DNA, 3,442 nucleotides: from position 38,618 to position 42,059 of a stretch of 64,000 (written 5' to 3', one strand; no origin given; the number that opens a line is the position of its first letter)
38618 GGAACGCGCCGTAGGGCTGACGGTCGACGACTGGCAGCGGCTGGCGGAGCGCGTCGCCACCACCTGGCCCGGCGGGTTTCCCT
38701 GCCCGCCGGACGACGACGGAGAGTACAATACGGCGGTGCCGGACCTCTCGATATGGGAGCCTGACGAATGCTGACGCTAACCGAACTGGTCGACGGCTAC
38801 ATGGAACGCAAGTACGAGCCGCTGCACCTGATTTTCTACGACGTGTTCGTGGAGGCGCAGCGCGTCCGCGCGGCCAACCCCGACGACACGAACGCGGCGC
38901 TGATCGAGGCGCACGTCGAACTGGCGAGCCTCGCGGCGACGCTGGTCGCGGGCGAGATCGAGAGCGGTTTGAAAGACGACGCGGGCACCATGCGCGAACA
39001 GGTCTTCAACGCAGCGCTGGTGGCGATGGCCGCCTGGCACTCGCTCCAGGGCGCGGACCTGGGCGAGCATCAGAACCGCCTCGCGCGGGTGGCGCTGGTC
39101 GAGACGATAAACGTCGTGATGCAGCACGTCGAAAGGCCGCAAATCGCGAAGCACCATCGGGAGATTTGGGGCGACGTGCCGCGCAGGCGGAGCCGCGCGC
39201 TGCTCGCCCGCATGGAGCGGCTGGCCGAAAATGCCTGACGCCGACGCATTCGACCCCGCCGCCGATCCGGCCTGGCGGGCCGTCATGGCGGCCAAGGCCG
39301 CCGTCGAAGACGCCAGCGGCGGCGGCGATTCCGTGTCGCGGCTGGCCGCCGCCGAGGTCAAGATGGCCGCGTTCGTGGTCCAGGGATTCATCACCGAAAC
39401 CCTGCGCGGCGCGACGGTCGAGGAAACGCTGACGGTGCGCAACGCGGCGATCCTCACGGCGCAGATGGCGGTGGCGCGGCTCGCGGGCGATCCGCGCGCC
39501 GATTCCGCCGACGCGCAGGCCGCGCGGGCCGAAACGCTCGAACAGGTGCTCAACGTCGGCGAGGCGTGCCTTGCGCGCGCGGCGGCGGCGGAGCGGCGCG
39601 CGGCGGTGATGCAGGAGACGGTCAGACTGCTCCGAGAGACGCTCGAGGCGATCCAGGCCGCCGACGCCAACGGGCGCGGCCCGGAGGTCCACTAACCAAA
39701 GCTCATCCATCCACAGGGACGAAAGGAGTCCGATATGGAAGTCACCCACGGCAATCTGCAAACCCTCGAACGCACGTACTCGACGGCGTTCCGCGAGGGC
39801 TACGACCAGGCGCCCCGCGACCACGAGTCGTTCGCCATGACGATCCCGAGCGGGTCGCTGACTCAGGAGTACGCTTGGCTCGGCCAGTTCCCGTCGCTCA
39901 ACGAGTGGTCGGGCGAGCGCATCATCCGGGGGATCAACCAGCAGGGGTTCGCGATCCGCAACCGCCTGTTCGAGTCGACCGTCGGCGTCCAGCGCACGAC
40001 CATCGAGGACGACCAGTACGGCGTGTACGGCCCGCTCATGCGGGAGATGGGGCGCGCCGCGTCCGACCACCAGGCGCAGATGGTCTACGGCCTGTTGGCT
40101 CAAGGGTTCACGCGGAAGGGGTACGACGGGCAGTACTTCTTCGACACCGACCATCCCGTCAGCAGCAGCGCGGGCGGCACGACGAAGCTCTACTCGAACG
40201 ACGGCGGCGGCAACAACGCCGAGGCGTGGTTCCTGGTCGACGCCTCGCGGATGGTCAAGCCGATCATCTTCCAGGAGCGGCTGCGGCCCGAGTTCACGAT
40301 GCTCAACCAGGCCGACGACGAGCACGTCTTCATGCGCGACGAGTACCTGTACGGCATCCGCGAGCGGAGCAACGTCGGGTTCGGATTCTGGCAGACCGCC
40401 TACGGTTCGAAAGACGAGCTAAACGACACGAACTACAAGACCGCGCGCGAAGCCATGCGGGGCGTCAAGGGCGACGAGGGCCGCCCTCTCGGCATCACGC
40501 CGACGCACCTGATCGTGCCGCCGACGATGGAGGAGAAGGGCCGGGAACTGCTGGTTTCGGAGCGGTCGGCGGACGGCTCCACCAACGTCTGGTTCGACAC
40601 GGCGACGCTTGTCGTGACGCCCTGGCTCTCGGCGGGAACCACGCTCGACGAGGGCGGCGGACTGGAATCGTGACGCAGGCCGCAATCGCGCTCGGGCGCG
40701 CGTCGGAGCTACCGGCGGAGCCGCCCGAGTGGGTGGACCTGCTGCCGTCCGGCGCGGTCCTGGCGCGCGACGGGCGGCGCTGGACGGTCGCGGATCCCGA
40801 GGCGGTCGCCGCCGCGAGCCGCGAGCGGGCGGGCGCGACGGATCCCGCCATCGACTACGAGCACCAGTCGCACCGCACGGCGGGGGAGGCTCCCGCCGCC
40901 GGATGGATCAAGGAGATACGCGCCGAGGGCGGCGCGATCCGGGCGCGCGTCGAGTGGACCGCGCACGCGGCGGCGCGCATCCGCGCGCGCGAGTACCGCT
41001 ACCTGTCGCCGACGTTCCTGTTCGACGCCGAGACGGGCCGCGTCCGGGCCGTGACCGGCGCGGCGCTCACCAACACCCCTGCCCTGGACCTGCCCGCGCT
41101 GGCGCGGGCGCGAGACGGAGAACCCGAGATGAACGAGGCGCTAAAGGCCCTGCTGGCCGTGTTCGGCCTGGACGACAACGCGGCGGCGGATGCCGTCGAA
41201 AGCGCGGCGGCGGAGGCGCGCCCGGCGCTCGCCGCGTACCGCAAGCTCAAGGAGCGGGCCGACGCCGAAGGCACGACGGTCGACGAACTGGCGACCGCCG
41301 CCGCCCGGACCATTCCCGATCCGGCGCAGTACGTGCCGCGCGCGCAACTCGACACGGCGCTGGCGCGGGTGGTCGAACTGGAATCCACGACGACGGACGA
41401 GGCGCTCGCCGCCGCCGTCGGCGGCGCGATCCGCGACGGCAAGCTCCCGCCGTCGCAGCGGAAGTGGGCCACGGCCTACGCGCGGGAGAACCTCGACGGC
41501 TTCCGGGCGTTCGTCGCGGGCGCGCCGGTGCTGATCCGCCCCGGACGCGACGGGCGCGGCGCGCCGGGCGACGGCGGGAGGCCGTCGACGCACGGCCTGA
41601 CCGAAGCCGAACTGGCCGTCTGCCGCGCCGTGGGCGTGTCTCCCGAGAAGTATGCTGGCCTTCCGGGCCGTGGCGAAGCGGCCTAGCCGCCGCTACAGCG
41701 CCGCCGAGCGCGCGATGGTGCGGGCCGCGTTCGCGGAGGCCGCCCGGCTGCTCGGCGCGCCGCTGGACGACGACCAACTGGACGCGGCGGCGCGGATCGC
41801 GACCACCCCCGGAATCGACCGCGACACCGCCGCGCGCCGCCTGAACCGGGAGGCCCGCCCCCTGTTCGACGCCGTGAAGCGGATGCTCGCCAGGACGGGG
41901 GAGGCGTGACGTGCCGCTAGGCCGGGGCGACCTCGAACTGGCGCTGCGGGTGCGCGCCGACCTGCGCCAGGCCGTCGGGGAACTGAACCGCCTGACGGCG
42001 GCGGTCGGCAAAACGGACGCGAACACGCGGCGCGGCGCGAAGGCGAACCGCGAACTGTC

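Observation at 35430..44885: Compact transposable element with capsid, protease/scaffold and tape measure genes but no portal, large terminase or tail genes: candidate transposable phage satellite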

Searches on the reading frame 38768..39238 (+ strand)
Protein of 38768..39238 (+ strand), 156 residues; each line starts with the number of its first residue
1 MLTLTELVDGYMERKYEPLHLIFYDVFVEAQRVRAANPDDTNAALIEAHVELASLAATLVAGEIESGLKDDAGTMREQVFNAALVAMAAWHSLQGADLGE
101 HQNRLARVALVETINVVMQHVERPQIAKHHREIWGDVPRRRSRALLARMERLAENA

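Call 6: search_protein_families(library=pfam, proteins=[window:38768-39238:+], max_evalue=0.01)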
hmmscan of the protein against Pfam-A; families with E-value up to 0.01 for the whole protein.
window:38768-39238:+ (156 aa): 0 families

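Call 7: search_protein_families(library=phrogs, proteins=[window:38768-39238:+], max_evalue=0.01)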
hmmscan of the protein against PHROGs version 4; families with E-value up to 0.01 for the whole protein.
window:38768-39238:+ (156 aa): 0 families

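Call 25: search_protein_families(library=phrogs, proteins=[window:38768-39238:+], max_evalue=10)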
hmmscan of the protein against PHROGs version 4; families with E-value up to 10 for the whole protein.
window:38768-39238:+ (156 aa): 0 families

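Call 37: find_related_loci(query=window:38768-39238:+, collection=viral_contigs, flank=10000)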
Query window:38768-39238:+ (156 aa) in viral_contigs; peptide patterns used: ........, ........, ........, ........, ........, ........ (x = any residue, [..] = any of these).
3 stretches matched a pattern, but none encodes a relative of the query by tblastn (E <= 1e-3).

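Call 87: search_protein_families(library=padloc, proteins=[window:38768-39238:+], max_evalue=0.01)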
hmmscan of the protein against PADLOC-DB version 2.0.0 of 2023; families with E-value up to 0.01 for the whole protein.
window:38768-39238:+ (156 aa): 0 families

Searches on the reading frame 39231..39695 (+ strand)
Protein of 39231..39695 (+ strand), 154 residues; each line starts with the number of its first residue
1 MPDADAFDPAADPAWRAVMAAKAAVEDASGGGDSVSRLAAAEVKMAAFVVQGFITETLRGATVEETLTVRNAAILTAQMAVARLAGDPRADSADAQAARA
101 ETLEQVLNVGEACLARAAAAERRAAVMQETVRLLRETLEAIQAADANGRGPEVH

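Call 6: search_protein_families(library=pfam, proteins=[window:39231-39695:+], max_evalue=0.01)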
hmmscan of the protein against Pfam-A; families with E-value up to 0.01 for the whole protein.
window:39231-39695:+ (154 aa): 0 families

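Call 7: search_protein_families(library=phrogs, proteins=[window:39231-39695:+], max_evalue=0.01)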
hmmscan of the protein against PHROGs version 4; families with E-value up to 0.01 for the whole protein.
window:39231-39695:+ (154 aa): 0 families

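Call 25: search_protein_families(library=phrogs, proteins=[window:39231-39695:+], max_evalue=10)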
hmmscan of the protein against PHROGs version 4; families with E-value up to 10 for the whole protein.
window:39231-39695:+ (154 aa): 3 families
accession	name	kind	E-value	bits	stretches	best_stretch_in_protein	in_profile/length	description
phrog_38076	-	unknown function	0.011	14.3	1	28-129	250-350/1487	-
phrog_25229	-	unknown function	0.058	14.3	1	101-150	9-58/127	-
phrog_14380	-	unknown function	0.14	13.1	1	20-64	21-63/78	-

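Call 87: search_protein_families(library=padloc, proteins=[window:39231-39695:+], max_evalue=0.01)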
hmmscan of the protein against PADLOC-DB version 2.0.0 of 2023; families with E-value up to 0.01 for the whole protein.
window:39231-39695:+ (154 aa): 0 families

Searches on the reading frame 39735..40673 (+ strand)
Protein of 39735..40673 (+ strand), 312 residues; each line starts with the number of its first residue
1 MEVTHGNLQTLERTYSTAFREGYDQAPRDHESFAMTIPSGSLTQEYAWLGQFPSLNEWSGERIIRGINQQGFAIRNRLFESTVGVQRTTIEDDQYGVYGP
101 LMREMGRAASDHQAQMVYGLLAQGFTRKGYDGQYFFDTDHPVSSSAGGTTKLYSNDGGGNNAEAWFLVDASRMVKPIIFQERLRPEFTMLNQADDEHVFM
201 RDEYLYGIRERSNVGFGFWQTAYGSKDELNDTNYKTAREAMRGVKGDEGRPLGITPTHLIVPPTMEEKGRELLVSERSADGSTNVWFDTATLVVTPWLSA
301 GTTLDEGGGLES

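Call 6: search_protein_families(library=pfam, proteins=[window:39735-40673:+], max_evalue=0.01)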
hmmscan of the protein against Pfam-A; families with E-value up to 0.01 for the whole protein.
window:39735-40673:+ (312 aa): 2 families
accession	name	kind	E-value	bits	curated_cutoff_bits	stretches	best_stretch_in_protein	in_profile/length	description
PF10124.15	Mu-like_gpT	-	2.9e-116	388.3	20.1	1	8-298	1-289/289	Mu-like prophage major head subunit gpT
PF25209.1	Phage_capsid_4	-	1.9e-08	35.4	27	1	83-302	82-199/262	Phage capsid protein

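Call 7: search_protein_families(library=phrogs, proteins=[window:39735-40673:+], max_evalue=0.01)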
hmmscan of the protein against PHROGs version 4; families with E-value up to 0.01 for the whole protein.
window:39735-40673:+ (312 aa): 3 families
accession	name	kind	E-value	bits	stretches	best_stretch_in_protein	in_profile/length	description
phrog_371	-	head and packaging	6.7e-113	378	1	1-298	2-303/303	major head protein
phrog_4523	-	head and packaging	2.6e-14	53.9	2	225-300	501-578/644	major head and protease protein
phrog_133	-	head and packaging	1.1e-08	35.3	1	228-300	526-603/668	head maturation protease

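Call 16: search_dna_similar(query=window:39735-40673:+, collection=phages, mode=protein, max_rows=25)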
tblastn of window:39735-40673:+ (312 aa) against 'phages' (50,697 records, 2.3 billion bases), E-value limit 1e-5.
Records with a match: 320; places in all: 326; records where one place covers at least 80% of the query: 221.
Best place of each record, by identity: <60% 320.
By first word of the organism name: Pseudomonas 147; Ralstonia 96; Vibrio 12; Bacteriophage 12; Salinibacter 10; Escherichia 6; Yersinia 5; Rhodovulum 4; Klebsiella 3; Rhodobacter 2; and 16 more.
By host as written in the record: Ralstonia solanacearum 69; Pseudomonas aeruginosa 52; - 44; Pseudomonas aeruginosa PA14 32; Vibrio sp. 9; Ralstonia solanacearum Race 3, Biovar 1 6; Yersinia pestis EV76-CN 4; Salinibacter ruber M31 4; and 78 more.
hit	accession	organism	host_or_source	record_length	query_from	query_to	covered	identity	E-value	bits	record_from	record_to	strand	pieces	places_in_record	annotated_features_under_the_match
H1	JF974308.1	Rhodobacter phage RC1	Rhodobacter sp. E32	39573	1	299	96%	47.2%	5e-84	281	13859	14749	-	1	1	major head subunit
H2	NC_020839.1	Rhodobacter phage RC1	Rhodobacter sp. E32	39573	1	299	96%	47.2%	5e-84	281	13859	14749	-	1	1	major head protein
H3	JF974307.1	Rhodovulum phage RS1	Rhodovulum sp. P122A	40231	1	299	96%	47.2%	5e-84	281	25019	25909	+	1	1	major head protein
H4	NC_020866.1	Rhodovulum phage RS1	Rhodovulum sp. P122A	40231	1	299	96%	47.2%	5e-84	281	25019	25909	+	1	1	major head protein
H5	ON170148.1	Ralstonia phage YO088_1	Ralstonia solanacearum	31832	1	306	98%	46.1%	2e-87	291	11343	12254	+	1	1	record has no annotation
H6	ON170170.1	Ralstonia phage YO098_1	Ralstonia solanacearum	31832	1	306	98%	46.1%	2e-87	291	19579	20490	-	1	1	record has no annotation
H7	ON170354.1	Ralstonia phage YO381_1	Ralstonia solanacearum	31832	1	306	98%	46.1%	2e-87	291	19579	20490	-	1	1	record has no annotation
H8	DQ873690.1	Pseudomonas phage MP22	Pseudomonas aeruignosa PA14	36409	3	299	95%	46.2%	3e-88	293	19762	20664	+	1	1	orf35: conserved hypothetical protein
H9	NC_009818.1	Pseudomonas phage MP22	Pseudomonas aeruginosa UCBPP-PA14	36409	3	299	95%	46.2%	3e-88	293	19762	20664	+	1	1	orf35: major head protein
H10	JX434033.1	Pseudomonas phage JBD88a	-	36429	3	299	95%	46.2%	3e-88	293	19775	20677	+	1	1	hypothetical protein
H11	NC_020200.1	Pseudomonas phage JBD88a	-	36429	3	299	95%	46.2%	3e-88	293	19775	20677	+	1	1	major head protein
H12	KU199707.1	Pseudomonas phage JBD16C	Pseudomonas aeruginosa PA14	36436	3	299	95%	46.2%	3e-88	293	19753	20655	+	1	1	major capsid protein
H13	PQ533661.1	Pseudomonas phage Paws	Pseudomonas aeruginosa PA14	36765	3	299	95%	46.2%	3e-88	293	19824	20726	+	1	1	major capsid protein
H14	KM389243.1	Pseudomonas phage F_TK1932sp/Pa1651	-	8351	3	299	95%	46.2%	5e-88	293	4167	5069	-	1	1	record has no annotation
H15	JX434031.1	Pseudomonas phage JBD24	-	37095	3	299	95%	46.2%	6e-88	293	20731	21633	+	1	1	hypothetical protein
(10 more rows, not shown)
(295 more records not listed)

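Call 30: find_related_loci(query=window:39735-40673:+, collection=viral_contigs, flank=10000)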
Query window:39735-40673:+ (312 aa) in viral_contigs; peptide patterns used: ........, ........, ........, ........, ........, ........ (x = any residue, [..] = any of these).
600 stretches matched a pattern (row limit reached: there are more); 584 encode a relative of the query (tblastn E <= 1e-3); the best 80 are kept; 80 distinct loci.
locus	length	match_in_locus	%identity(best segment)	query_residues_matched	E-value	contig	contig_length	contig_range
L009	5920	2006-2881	54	1-299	4e-111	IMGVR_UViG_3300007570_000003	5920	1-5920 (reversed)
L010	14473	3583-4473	49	1-299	6e-99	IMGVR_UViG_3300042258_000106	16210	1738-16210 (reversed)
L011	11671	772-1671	50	1-299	4e-99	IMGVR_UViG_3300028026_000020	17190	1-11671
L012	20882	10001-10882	50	1-301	1e-98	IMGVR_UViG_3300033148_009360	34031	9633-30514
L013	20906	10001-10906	49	1-298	2e-97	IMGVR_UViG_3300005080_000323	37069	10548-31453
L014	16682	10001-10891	48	1-299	4e-97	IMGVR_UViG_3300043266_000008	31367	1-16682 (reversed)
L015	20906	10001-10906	49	1-298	7e-97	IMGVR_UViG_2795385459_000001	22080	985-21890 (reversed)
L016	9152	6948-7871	48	1-306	1e-96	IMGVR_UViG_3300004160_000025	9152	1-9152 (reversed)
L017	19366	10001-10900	48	1-302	9e-96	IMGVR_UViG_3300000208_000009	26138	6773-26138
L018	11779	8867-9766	49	1-299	8e-96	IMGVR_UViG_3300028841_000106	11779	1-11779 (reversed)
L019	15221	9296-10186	48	1-299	9e-96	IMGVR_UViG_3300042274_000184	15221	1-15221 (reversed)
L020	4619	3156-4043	52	1-298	1e-95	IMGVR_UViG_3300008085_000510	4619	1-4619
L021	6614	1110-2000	47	1-299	1e-95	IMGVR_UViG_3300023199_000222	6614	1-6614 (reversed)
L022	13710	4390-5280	48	1-299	6e-95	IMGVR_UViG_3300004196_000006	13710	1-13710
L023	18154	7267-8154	51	1-298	1e-94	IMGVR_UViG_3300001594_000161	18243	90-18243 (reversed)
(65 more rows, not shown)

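Call 79: search_protein_families(library=pfam, proteins=[L016:258-929:-, L016:1144-1476:+, L016:1463-1933:+, L016:1917-3884:+, L016:3960-4691:+, L016:4695-5054:+, L016:4954-5424:+, L016:5670-6110:+, L016:6092-6958:+, L016:8393-8875:+], max_evalue=0.001)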
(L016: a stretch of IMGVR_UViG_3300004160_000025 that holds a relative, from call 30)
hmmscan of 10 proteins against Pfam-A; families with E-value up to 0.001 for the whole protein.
L016:258-929:- (223 aa): 3 families
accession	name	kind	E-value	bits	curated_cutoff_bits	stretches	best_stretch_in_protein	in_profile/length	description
PF12844.13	HTH_19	-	2.5e-07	30.9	30.2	1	6-66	3-64/64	Helix-turn-helix domain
PF01381.28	HTH_3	-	2.1e-06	28.1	23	1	7-52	1-46/55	Helix-turn-helix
PF13560.12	HTH_31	-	0.00037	21.2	27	1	5-52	4-52/64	Helix-turn-helix domain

L016:1144-1476:+ (110 aa): 1 family
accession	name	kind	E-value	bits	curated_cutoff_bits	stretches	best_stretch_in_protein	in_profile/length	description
PF13693.12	HTH_35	-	3.2e-19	69.1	25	1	19-86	1-67/75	Winged helix-turn-helix DNA-binding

L016:1463-1933:+ (156 aa): 0 families

L016:1917-3884:+ (655 aa): 4 families
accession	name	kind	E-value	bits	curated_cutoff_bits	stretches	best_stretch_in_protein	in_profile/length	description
PF09299.17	Mu-transpos_C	-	1.5e-13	50.9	21.7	1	495-553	4-61/61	Mu transposase, C-terminal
PF00665.32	rve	-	6.8e-08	33.1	32.6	1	279-385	4-102/102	Integrase core domain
PF13683.12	rve_3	-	5.1e-06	26.6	26.5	1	448-470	45-67/67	Integrase core domain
PF09039.17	HTH_Tnp_Mu_2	-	0.00052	20.5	20.5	0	203-253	39-88/109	Mu DNA binding, I gamma subdomain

L016:3960-4691:+ (243 aa): 2 families
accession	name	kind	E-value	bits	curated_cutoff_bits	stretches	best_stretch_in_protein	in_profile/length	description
PF13401.12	AAA_22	-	2.1e-09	38.2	27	1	28-138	4-124/130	AAA domain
PF13191.12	AAA_16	-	1.6e-05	25.9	32.6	1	23-133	18-137/167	AAA ATPase domain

L016:4695-5054:+ (119 aa): 0 families

L016:4954-5424:+ (156 aa): 0 families

L016:5670-6110:+ (146 aa): 0 families

L016:6092-6958:+ (288 aa): 1 family
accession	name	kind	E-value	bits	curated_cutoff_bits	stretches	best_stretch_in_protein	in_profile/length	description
PF10123.14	Mu-like_Pro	-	9.6e-60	203.3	25.2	2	36-186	1-161/330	Mu-like prophage I protein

L016:8393-8875:+ (160 aa): 1 family
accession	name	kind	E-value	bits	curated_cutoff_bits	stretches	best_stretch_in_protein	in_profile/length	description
PF08765.17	Mor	-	3.1e-19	69.4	24.9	1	6-98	5-99/107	Mor transcription activator family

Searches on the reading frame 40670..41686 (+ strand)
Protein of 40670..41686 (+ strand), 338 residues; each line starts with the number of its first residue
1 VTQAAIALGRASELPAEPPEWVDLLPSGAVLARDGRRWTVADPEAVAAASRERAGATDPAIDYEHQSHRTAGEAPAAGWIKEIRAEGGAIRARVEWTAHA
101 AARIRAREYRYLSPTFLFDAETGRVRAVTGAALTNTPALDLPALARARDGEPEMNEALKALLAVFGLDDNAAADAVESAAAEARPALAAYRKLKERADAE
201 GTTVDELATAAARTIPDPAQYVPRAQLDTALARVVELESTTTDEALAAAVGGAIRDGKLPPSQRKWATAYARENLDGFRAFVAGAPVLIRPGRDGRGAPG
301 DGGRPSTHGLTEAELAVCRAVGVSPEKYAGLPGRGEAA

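Call 6: search_protein_families(library=pfam, proteins=[window:40670-41686:+], max_evalue=0.01)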
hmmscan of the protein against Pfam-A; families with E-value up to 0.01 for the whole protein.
window:40670-41686:+ (338 aa): 1 family
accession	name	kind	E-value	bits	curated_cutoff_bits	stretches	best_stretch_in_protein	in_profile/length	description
PF10123.14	Mu-like_Pro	-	8e-70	236.4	25.2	1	22-329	1-329/330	Mu-like prophage I protein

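Call 7: search_protein_families(library=phrogs, proteins=[window:40670-41686:+], max_evalue=0.01)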
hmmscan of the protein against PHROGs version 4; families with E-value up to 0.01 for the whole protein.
window:40670-41686:+ (338 aa): 4 families
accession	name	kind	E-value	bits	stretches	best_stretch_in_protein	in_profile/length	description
phrog_328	-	head and packaging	2.9e-78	264.9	1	7-330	8-333/339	head maturation protease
phrog_13230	-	unknown function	1.6e-21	77.6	1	15-117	17-117/138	-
phrog_976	-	head and packaging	4.2e-05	24.1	0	18-116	30-125/415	head maturation protease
phrog_2976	-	head and packaging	0.00011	23.1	1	129-283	220-354/394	head maturation protease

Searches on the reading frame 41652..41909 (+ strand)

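Call 6: search_protein_families(library=pfam, proteins=[window:41652-41909:+], max_evalue=0.01)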
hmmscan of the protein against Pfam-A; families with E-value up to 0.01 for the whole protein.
window:41652-41909:+ (85 aa): 0 families

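Call 7: search_protein_families(library=phrogs, proteins=[window:41652-41909:+], max_evalue=0.01)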
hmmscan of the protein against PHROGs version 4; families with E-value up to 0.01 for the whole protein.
window:41652-41909:+ (85 aa): 0 families

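Call 25: search_protein_families(library=phrogs, proteins=[window:41652-41909:+], max_evalue=10)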
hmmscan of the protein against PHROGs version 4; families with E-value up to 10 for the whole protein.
window:41652-41909:+ (85 aa): 1 family
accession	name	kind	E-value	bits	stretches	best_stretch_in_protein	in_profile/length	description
phrog_15778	-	unknown function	0.39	11.5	1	17-60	61-106/288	-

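Call 87: search_protein_families(library=padloc, proteins=[window:41652-41909:+], max_evalue=0.01)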
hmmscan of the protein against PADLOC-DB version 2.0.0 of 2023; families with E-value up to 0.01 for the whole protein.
window:41652-41909:+ (85 aa): 0 families
